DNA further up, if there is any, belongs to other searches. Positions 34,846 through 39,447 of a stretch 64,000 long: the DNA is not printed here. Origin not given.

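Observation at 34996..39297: A giant lipobox-bearing protein with about 55 cysteines and dense N-glycosylation sequons is the terminal cargo-like gene of the MP operon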

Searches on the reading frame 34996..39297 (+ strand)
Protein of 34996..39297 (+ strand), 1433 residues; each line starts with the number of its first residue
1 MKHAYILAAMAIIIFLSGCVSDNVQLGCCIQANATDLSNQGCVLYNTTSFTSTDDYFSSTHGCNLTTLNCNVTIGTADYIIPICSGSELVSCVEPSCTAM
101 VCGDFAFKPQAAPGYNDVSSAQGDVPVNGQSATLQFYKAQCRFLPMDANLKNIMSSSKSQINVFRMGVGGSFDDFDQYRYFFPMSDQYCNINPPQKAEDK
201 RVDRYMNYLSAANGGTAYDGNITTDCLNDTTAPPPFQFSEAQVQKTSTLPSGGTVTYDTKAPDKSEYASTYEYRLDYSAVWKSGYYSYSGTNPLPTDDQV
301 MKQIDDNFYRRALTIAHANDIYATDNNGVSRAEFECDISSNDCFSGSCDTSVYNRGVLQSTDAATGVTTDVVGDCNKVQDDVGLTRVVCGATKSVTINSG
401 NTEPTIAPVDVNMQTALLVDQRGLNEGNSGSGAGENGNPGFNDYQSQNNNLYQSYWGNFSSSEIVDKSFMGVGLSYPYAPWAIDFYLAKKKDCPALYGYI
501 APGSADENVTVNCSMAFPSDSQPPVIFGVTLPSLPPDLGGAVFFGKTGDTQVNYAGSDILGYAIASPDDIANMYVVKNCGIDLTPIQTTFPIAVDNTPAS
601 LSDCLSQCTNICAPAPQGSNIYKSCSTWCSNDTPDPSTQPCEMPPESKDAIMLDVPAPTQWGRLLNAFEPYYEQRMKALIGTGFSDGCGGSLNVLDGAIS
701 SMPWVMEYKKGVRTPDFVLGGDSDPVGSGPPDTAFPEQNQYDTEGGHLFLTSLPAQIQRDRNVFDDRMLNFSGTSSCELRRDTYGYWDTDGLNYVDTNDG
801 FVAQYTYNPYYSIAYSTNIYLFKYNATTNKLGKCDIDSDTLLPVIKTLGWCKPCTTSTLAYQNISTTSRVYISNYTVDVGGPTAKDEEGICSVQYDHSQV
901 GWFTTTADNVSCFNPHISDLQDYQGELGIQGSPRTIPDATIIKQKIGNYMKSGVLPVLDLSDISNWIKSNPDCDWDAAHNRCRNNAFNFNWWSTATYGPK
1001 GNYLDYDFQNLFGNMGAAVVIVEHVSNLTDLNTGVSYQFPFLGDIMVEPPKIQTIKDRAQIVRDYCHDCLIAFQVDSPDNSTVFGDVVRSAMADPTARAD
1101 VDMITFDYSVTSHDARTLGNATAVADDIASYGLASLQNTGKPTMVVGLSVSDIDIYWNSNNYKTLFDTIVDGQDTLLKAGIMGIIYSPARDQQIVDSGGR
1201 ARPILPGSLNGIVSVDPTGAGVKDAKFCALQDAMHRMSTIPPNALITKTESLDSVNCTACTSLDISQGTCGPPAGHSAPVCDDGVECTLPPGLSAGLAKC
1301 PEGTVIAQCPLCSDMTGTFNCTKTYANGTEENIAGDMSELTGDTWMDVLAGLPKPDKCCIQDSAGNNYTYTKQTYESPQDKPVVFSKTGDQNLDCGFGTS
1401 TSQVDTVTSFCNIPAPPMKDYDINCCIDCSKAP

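Call 7: search_protein_families(library=pfam, proteins=[window:34996-39297:+], max_evalue=0.01)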
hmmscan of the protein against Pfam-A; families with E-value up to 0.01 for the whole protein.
window:34996-39297:+ (1433 aa): 0 families

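Call 9: search_protein_families(library=ncbifam, proteins=[window:34996-39297:+], max_evalue=0.01)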
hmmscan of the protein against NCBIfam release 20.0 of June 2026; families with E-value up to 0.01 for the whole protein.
window:34996-39297:+ (1433 aa): 0 families

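Call 10: search_solved_structures(query=window:34996-39297:+, max_evalue=1)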
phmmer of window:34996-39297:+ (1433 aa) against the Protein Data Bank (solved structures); distinct sequences matched with E-value up to 1: 0.

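Call 11: find_homologous_proteins(query=window:34996-39294:+, max_evalue=0.001)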
Query window:34996-39294:+ (1433 aa): 79 proteins with E <= 0.001 among 8000 candidates.
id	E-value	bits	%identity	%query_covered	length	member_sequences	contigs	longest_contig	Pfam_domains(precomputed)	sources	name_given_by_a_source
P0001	0.0e+0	2972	100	89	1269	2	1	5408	-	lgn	-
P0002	0.0e+0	1141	42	100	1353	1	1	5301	-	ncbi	-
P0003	0.0e+0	1131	42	99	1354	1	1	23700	-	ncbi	-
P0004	0.0e+0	1116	42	99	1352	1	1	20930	-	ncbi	-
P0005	0.0e+0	1115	42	99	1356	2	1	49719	-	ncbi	-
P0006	0.0e+0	1108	43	99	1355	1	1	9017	-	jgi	jgi:hypothetical protein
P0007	0.0e+0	1093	42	99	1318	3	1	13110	-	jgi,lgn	jgi:predicted RNA-binding Zn-ribbon protein involved in translation (DUF1610 family)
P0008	0.0e+0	1036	40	99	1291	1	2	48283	-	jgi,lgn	jgi:hypothetical protein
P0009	0.0e+0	1034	39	58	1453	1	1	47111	-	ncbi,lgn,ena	-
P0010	0.0e+0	1027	40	100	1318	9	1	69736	-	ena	-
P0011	0.0e+0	1018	40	99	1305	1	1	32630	-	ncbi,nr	ncbi:MAG TPA: hypothetical protein VLD37_04260 [Candidatus Bilamarchaeum sp.]|nr:hypothetical protei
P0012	2.2e-294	998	42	54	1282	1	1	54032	-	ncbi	ncbi:MAG: hypothetical protein AB1529_03655 [Candidatus Micrarchaeota archaeon]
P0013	3.9e-294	997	40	98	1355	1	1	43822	-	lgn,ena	-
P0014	1.1e-291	989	42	53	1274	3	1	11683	-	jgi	jgi:hypothetical protein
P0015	2.4e-289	981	40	98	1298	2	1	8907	-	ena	-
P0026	7.7e-272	923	36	41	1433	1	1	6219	-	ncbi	-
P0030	1.6e-264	899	36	99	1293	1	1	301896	-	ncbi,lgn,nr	ncbi:hypothetical protein KKB44_03345 [Candidatus Micrarchaeota archaeon]|nr:hypothetical protein [C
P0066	1.2e-173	598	32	55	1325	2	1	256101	-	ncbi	ncbi:MAG: hypothetical protein ABIH29_01000 [Candidatus Micrarchaeota archaeon]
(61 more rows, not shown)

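Call 21: find_encoding_contigs(protein=P0030, flank=10000, max_places=1)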
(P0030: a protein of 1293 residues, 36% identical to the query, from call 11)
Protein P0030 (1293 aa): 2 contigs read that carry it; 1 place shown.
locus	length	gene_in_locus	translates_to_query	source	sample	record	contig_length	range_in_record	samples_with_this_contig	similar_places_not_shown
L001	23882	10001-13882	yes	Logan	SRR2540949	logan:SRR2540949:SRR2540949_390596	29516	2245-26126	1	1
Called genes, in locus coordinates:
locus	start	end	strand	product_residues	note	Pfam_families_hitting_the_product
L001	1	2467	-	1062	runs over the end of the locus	-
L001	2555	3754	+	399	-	-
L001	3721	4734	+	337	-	-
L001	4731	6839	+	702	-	-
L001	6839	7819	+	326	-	-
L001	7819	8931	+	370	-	-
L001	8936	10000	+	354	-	-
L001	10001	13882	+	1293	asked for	-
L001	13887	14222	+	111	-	PF24463:DUF7577 (faint), PF12773:DZR (weak), PF13240:Zn_Ribbon_1 (faint)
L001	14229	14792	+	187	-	-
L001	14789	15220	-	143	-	-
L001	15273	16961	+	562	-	PF05362:Lon_C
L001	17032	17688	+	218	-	-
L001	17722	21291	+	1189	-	PF05048:NosD, PF13229:Beta_helix, PF05048:NosD, PF13229:Beta_helix, PF05048:NosD, PF13229:Beta_helix, PF05048:NosD, PF13229:Beta_helix, +2 more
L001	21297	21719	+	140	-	-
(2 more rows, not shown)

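Call 22: find_encoding_contigs(protein=P0066, flank=10000, max_places=1)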
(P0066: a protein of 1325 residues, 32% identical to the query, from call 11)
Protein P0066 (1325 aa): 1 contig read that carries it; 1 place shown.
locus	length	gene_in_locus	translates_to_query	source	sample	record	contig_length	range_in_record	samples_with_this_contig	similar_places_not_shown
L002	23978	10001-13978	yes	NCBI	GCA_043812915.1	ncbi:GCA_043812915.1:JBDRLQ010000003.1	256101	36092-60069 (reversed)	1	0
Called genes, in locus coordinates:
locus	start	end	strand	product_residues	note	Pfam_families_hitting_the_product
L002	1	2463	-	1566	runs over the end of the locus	-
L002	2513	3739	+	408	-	-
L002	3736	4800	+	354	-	-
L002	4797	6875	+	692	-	-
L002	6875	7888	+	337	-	-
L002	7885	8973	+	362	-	-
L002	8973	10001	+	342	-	-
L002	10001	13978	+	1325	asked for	-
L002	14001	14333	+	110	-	PF13248:Zn_ribbon_3 (weak), PF28085:HVO_0416 (faint), PF12773:DZR (weak), PF13240:Zn_Ribbon_1 (faint)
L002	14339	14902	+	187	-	-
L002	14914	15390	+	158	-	PF01988:VIT1 (faint)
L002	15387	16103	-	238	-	PF02540:NAD_synthase (weak), PF00733:Asn_synthase (weak), PF01171:ATP_bind_3 (weak), PF03054:tRNA_Me_trans (faint), PF06508:QueC (faint)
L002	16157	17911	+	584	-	PF05362:Lon_C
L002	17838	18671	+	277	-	-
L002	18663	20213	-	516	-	PF23613:ELP3_N, PF04055:Radical_SAM, PF16199:Radical_SAM_C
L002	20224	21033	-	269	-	-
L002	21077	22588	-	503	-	PF09378:HAS-barrel, PF01935:DUF87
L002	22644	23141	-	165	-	PF01974:tRNA_int_endo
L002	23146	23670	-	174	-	PF03703:bPH_2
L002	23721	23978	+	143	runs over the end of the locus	PF00075:RNase_H, PF13456:RVT_3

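Call 39: search_solved_structures(query=A1, max_evalue=10)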
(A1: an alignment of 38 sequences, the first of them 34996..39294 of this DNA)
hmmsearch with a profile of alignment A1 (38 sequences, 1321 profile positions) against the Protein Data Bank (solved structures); distinct sequences matched with E-value up to 10: 0.

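Call 41: find_related_loci(query=A1, collection=genome_contigs, flank=10000)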
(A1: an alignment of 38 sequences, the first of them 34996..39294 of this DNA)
Query A1 (1433 aa) in genome_contigs; peptide patterns used: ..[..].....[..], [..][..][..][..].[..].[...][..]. (x = any residue, [..] = any of these).
65 stretches matched a pattern; 42 encode a relative of the query (tblastn E <= 1e-3); 42 distinct loci.
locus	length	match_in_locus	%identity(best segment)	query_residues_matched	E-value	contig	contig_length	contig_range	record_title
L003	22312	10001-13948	40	1-1427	0e+0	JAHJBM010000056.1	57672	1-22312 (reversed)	MAG: Candidatus Micrarchaeota archaeon isolate Modern_marine.mb.254 Modern_marine.mb.254_k141_1486419, whole genome shot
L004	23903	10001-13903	38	1-1427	0e+0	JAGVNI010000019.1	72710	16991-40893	MAG: archaeon isolate DeMMO3_13 c_000000023996, whole genome shotgun sequence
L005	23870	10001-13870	36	1-1425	0e+0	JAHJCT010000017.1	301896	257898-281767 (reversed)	MAG: Candidatus Micrarchaeota archaeon isolate Modern_marine.mb.318 Modern_marine.mb.318_k141_1215486, whole genome shot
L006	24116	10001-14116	36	1-1427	0e+0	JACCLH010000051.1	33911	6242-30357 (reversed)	MAG: Candidatus Micrarchaeota archaeon isolate Sv348 k141_7561605, whole genome shotgun sequence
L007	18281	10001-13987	38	1-1428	0e+0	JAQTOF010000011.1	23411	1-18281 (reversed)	MAG: Candidatus ainarchaeum sp. isolate STA_81 NODE_4091_length_23411_cov_3.012927_Sandtown_A, whole genome shotgun sequ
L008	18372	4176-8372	36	18-1427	0e+0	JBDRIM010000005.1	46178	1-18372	MAG: Candidatus Micrarchaeota archaeon isolate MEGAHIT-group-1.587 k141_12391191, whole genome shotgun sequence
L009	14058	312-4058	41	24-1425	6e-174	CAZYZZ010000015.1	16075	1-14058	MAG TPA_asm: Candidatus Micrarchaeota archaeon isolate binchicken_co334_56 genome assembly, contig: NODE_6323_length_160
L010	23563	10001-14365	38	10-1427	1e-169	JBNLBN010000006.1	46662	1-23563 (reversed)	MAG: Candidatus Micrarchaeia archaeon isolate C2.bin.27.permissive NODE_6_length_46662_cov_4.275024, whole genome shotgu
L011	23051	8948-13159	39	10-1425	1e-163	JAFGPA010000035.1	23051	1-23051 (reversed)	MAG: Candidatus Micrarchaeota archaeon isolate Zod_Metabat.667 k87_10481000, whole genome shotgun sequence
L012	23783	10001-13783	37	16-1427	1e-142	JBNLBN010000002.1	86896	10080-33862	MAG: Candidatus Micrarchaeia archaeon isolate C2.bin.27.permissive NODE_2_length_86896_cov_4.042940, whole genome shotgu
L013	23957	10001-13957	36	6-1427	2e-138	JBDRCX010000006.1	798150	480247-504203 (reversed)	MAG: Candidatus Micrarchaeota archaeon isolate MEGAHIT-group-1.22 k141_4153033, whole genome shotgun sequence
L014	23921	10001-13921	33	2-1427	2e-123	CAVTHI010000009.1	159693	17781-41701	MAG: uncultured archaeon isolate MFD05942.bin.2.360 genome assembly, contig: contig_74338, whole genome shotgun sequence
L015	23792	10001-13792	42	18-1427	2e-180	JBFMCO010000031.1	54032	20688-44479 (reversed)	MAG: Candidatus Micrarchaeota archaeon isolate MAG195 MAG195_31, whole genome shotgun sequence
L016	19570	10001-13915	33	1-1427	1e-119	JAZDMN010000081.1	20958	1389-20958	MAG: Candidatus Micrarchaeota archaeon isolate MEGAHIT-group-0.655 k141_20194492, whole genome shotgun sequence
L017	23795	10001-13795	41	7-1425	1e-179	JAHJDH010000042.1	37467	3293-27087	MAG: Candidatus Micrarchaeota archaeon isolate Modern_marine.mb.41 Modern_marine.mb.41_k141_2460910, whole genome shotgu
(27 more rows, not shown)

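Call 66: search_protein_representatives(protein=window:34996-38595:+)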
Query: 1200 residues. Proteins with E-value up to 0.001 (for the whole library): 194; up to 1e-10: 156; up to 1e-30: 65. The best 150 are listed.
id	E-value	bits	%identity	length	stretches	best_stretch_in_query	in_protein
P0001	0.0e+00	2814.5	100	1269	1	1-1200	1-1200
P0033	1.1e-260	884.7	48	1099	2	2-581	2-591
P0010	3.0e-244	830.2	45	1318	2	9-713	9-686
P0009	4.7e-235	799.7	43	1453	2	10-585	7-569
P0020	2.6e-232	790.7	44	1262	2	657-1194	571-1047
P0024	3.7e-223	760.3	46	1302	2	653-1191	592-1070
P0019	1.1e-213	729.0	47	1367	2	6-585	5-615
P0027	5.1e-211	720.1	45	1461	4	10-416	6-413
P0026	2.0e-210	718.2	43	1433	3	10-581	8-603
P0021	3.6e-204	697.5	44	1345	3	9-601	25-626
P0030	1.3e-203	695.7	41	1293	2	646-1191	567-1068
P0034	2.5e-197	674.8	42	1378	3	1-711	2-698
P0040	1.4e-192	659.0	40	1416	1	3-1192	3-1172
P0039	2.7e-182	625.0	45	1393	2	659-1190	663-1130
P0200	3.2e-181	621.5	44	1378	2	6-417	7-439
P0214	6.8e-66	239.4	28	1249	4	5-579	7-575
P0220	2.8e-44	167.9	34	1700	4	1-247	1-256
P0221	6.1e-42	160.1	33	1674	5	7-385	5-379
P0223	6.7e-37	143.4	31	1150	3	2-359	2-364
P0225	4.2e-36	140.8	32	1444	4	7-377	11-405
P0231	9.8e-32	126.3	30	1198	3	9-372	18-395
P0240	1.9e-29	118.8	37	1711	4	32-359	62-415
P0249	4.7e-26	107.5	34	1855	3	10-212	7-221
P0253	2.6e-23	98.4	40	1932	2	5-221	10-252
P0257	2.4e-22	95.2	37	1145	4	57-210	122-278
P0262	5.7e-21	90.7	34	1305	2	4-210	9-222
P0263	8.2e-21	90.1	37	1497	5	80-198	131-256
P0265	1.7e-20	89.1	33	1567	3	2-219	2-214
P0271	1.9e-18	82.3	35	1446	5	68-211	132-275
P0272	2.1e-18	82.1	38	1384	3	5-209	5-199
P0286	2.3e-15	72.1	30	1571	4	8-209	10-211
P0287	2.3e-15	72.1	32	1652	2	3-206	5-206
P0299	5.9e-14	67.4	36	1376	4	58-233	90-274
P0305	2.8e-13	65.2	33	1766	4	1-209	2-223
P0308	4.7e-13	64.4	32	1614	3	4-212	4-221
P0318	4.1e-12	61.3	30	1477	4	4-210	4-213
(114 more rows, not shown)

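Call 67: list_cluster_members(proteins=[P0214, P0220, P0221, P0223, P0231, P0240, P0253, P0265, P0287, P0305])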
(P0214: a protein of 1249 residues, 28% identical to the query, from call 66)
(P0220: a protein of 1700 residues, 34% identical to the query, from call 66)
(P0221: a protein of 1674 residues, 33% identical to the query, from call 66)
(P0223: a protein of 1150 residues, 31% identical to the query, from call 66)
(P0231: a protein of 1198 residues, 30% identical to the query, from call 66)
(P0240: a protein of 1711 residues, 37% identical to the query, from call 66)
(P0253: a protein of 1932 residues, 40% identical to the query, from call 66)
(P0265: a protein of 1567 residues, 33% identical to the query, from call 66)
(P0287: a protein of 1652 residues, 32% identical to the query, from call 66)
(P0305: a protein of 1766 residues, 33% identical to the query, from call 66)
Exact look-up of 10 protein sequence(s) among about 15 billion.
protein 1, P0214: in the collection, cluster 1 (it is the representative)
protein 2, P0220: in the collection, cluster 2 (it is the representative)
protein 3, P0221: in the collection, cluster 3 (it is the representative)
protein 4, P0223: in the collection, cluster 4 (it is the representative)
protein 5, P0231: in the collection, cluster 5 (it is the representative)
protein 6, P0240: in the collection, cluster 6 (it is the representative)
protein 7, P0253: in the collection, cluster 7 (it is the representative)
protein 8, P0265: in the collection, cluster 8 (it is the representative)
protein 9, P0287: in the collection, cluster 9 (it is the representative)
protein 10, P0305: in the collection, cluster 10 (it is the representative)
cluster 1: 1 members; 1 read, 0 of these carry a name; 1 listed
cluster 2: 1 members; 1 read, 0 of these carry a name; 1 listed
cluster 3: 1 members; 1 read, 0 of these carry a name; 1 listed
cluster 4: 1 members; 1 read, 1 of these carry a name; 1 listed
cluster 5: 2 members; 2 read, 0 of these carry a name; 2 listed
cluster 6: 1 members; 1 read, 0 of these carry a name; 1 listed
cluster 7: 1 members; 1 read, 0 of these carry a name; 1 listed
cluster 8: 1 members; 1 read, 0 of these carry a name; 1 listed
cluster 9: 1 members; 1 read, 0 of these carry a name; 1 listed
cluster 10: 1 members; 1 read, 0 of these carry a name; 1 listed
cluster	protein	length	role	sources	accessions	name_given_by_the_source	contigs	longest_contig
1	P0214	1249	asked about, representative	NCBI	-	-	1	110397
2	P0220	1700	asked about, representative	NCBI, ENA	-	-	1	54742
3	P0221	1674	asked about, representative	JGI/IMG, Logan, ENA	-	-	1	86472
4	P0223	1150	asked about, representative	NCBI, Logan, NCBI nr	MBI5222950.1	hypothetical protein HY990_00860 [Candidatus Micrarchaeota archaeon] | hypothetical protein [Candidatus Micrarchaeota archaeon]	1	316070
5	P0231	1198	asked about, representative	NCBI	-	-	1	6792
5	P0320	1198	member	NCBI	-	-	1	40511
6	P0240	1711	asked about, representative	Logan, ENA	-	-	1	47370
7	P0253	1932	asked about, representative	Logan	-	-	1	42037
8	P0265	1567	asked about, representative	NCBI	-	-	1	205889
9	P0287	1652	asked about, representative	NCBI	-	-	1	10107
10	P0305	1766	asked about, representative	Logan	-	-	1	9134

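Call 70: find_homologous_proteins(query=A5, max_evalue=0.001)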
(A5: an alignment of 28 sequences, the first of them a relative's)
Query A5 (28 sequences) (1674 aa, profile of the alignment): 3 proteins with E <= 0.001 among 8000 candidates.
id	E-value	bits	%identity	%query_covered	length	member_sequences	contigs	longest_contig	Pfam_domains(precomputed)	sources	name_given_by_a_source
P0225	4.7e-272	924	35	22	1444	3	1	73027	-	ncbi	-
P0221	1.0e-251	857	100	100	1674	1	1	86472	-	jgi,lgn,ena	-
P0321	1.8e-190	654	25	17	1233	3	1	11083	-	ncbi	ncbi:MAG: hypothetical protein QXL47_02400 [Candidatus Anstonellales archaeon]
